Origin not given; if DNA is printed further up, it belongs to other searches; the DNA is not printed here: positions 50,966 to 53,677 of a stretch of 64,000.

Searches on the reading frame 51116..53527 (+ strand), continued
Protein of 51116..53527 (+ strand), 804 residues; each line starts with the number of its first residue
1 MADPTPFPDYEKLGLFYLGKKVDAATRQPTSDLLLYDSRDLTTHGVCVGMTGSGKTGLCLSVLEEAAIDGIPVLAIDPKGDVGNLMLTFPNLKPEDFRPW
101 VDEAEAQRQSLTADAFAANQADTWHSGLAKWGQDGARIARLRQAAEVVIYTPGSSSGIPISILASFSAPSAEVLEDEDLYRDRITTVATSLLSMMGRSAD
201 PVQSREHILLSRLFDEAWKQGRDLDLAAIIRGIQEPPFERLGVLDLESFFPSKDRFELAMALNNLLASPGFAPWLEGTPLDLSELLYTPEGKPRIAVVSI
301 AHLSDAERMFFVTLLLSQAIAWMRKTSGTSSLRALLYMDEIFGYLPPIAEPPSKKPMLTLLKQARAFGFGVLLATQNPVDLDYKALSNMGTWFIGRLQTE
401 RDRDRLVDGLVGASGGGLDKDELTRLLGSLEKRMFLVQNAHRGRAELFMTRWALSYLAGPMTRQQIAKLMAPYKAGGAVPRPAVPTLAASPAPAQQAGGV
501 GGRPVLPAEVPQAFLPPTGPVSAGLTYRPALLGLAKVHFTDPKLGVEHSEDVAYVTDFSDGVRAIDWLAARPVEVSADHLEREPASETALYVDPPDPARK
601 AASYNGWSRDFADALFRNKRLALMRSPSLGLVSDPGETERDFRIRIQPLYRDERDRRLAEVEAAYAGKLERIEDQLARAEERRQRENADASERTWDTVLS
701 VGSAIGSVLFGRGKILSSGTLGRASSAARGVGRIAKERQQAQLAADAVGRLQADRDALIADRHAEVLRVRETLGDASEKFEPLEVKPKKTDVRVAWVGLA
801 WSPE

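Call 51: find_related_loci(query=A2, collection=metagenome_contigs, flank=6000)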
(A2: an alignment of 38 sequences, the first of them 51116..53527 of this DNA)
Query A2 (804 aa) in metagenome_contigs; peptide patterns used: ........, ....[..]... (x = any residue, [..] = any of these).
600 stretches matched a pattern (row limit reached: there are more); 447 encode a relative of the query (tblastn E <= 1e-3); the best 80 are kept; 80 distinct loci.
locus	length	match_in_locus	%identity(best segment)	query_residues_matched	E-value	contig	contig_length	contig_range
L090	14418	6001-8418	52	5-803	0e+0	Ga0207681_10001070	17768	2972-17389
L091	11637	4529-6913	53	9-804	0e+0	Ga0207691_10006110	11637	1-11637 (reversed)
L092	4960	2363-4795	51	9-803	0e+0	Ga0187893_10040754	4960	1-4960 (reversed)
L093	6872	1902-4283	52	9-803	0e+0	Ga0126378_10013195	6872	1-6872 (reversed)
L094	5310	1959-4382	51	9-803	0e+0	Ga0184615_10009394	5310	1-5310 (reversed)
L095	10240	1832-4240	51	9-804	0e+0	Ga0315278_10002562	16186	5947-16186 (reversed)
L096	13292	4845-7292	52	3-803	0e+0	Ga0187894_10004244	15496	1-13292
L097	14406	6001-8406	51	9-804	0e+0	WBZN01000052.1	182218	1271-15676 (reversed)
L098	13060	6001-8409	53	9-803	0e+0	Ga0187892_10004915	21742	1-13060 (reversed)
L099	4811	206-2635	50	9-804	0e+0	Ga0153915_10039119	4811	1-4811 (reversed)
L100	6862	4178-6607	50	9-804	0e+0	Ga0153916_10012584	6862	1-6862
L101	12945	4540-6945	51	9-804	0e+0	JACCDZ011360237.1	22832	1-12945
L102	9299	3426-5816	51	9-804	0e+0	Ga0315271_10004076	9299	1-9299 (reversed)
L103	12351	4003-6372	51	10-803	0e+0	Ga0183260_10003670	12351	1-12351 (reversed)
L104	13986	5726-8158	51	9-804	0e+0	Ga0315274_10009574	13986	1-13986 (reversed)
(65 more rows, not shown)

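Call 55: search_protein_families(library=padloc, proteins=[window:51116-53527:+], max_evalue=0.01)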
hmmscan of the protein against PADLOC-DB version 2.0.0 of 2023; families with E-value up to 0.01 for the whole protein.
window:51116-53527:+ (804 aa): 7 families
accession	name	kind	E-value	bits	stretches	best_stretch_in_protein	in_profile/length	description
PDLC04140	mad8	-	3.7e-12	44.4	1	42-400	27-256/314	mads_8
PDLC04105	HerA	-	9e-08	29.1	1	312-406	398-497/576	-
PDLC04103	HerA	-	8.8e-07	25.6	1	362-405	474-517/579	-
PDLC04100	HerA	-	2.9e-06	24.3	1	294-405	401-516/580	-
PDLC02185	HerA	-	1.2e-05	22.3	1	294-405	407-522/585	-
PDLC01055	HerA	-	0.00012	19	0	357-405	443-486/532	Type III coevolved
PDLC04098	HerA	-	0.0034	14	1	363-419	565-620/686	-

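Call 61: predict_structure(alignment_id=A2)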
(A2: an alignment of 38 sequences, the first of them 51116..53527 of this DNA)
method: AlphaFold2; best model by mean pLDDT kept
length: 804 residues; sequences in the alignment: 38
mean_pLDDT: 80.7   pTM: 0.56
mean pLDDT of the five models: 80.7, 78.7, 77.6, 76.5, 66.7
residues with pLDDT >= 90: 208; 70-90: 482; 50-70: 42; < 50: 72
segments of 3 or more residues with pLDDT < 50: 1-13, 477-499, 697-730
pLDDT, mean of each block of 10 residues (from residue 1): 36 70 89 82 81 78 86 91 78 85 88 91 83 81 89 89 79 79 83 83 90 93 87 94 91 94 84 84 89 93 85 88 79 89 81 85 88 86 81 90 89 77 88 85 82 61 85 62 28 36 84 87 86 96 90 86 76 88 87 88 92 93 90 88 85 86 88 87 75 51 38 31 38 63 81 89 87 70 92 95 90
secondary structure, 60 per line:
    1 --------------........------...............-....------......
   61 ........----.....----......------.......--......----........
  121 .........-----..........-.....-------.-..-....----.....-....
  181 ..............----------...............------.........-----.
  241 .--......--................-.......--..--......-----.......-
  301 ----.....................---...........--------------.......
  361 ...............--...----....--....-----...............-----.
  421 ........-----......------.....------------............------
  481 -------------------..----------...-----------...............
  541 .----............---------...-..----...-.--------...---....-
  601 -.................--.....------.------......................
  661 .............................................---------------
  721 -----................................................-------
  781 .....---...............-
elements in order (helices of 4 or more, strands of 3 or more residues): E15-22 E29-37 H38-43 E45-48 H55-68 E73-77 H82-87 H94-100 H103-108 H113-129 H135-144 E146-150 H163-166 H171-175 H177-194 H205-219 H226-234 H246-249 H252-267 H269-275 H282-286 E293-299 H305-325 E329-339 H354-366 E367-375 H385-388 E391-394 H400-414 H420-428 E434-439 E446-450 H463-474 E512-514 E526-541 E546-557 E590-592 H596-599 H602-618 E621-625 H639-705 H726-773 E781-785 E792-803

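Call 68: search_dna_similar(query=window:51116-53527:+, collection=plasmids, mode=protein, max_rows=12)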
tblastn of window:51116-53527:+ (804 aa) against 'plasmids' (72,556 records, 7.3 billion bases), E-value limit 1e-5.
Records with a match: 3; places in all: 3; records where one place covers at least 80% of the query: 0.
Best place of each record, by identity: <60% 3.
By first word of the organism name: Methylobacterium 1; Tsukamurella 1; Nonomuraea 1.
By predicted mobility (MOB-suite, as given by PLSDB): non-mobilizable 2; mobilizable 1.
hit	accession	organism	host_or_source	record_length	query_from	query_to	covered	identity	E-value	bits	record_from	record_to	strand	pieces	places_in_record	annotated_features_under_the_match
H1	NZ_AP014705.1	Methylobacterium aquaticum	-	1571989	39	466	53%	28.3%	2e-15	89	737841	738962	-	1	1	none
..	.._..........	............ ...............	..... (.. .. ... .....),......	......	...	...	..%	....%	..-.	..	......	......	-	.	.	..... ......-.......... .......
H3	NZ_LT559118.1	Nonomuraea gerenzanensis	-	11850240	277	398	15%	34.4%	2e-7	63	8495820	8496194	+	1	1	none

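Call 72: search_solved_structures(query=A2, max_evalue=0.01)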
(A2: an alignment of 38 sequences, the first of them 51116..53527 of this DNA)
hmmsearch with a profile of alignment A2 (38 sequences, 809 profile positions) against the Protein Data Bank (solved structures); distinct sequences matched with E-value up to 0.01: 6.
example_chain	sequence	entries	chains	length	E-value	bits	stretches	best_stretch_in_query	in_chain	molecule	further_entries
8wiv_A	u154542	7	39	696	1.4e-07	33.2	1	312-408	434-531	Helicase HerA central domain-containing protein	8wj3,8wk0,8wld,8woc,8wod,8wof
7f6d_B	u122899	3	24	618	1.4e-05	26.6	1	292-395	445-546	HerA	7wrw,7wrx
21vq_V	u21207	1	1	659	0.00052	21.4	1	566-749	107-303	Phi92_gp134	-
6sz9_A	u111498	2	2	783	0.00069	21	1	25-80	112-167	IcmO (DotL)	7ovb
8j4u_M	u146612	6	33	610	0.0023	19.3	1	278-403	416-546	Nucleoside triphosphate hydrolase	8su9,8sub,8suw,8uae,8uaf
11kk_A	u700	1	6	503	0.004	18.5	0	40-80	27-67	HerA like helicase YjgR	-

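Call 83: list_cluster_members(proteins=[P0126, P0127, P0134, P0136, P0147, P0149, P0168, P0182, P0214, P0233])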
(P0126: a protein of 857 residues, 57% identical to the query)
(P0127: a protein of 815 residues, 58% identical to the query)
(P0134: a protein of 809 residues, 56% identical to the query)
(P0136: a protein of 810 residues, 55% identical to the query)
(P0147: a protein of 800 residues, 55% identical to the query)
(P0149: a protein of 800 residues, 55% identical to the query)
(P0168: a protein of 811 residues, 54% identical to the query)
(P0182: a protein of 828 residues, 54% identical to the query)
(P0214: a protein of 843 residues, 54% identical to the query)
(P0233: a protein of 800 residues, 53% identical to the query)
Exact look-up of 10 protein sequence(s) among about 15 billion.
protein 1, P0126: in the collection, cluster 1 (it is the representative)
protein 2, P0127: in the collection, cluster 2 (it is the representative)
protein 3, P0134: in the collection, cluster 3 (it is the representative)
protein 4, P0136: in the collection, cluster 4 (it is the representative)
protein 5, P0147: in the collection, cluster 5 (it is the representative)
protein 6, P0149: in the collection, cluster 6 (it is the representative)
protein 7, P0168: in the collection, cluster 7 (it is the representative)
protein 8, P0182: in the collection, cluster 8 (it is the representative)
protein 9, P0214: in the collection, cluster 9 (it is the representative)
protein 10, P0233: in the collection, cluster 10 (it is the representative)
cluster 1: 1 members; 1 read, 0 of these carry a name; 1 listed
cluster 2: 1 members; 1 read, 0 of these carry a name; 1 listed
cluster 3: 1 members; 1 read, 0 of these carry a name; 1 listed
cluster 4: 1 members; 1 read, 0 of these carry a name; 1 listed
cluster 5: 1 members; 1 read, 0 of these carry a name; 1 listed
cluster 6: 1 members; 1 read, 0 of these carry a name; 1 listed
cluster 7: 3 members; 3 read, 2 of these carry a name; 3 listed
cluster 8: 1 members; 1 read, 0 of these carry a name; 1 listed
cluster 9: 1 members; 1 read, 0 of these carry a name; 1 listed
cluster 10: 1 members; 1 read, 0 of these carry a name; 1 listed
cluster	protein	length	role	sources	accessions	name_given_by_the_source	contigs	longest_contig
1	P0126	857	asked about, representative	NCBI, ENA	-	-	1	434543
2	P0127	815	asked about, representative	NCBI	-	-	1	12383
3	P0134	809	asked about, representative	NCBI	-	-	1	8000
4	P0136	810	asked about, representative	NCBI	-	-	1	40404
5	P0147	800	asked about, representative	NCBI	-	-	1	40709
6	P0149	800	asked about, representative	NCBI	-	-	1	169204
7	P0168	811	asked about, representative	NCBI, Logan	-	-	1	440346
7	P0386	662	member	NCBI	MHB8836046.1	MAG: ATP-binding protein, partial [Candidatus Methylomirabilia bacterium]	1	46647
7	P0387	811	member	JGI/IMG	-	hypothetical protein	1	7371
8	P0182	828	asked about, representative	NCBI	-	-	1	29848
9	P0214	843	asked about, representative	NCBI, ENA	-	-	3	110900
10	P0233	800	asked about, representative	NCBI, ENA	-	-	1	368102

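Call 93: find_related_loci(query=A2, collection=viral_contigs, flank=5000)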
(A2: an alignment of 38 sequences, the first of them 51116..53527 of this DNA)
Query A2 (804 aa) in viral_contigs; peptide patterns used: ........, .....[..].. (x = any residue, [..] = any of these).
59 stretches matched a pattern; 3 encode a relative of the query (tblastn E <= 1e-3); 3 distinct loci.
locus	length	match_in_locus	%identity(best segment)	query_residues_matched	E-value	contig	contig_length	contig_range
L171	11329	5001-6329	50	16-472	5e-152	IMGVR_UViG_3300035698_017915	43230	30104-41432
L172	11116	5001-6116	35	41-473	3e-73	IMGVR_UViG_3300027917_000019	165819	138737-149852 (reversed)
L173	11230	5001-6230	43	40-462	7e-103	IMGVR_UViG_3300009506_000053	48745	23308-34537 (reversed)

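Call 96: search_protein_families(library=phrogs, proteins=[window:51116-53527:+], max_evalue=0.01)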
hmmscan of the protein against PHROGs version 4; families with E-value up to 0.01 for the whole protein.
window:51116-53527:+ (804 aa): 2 families
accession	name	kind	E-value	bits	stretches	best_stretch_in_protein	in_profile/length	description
phrog_7035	-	unknown function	1.9e-15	57.3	2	291-406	446-567/969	-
phrog_2666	-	head and packaging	5.8e-10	39.4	1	334-408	423-495/555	terminase large subunit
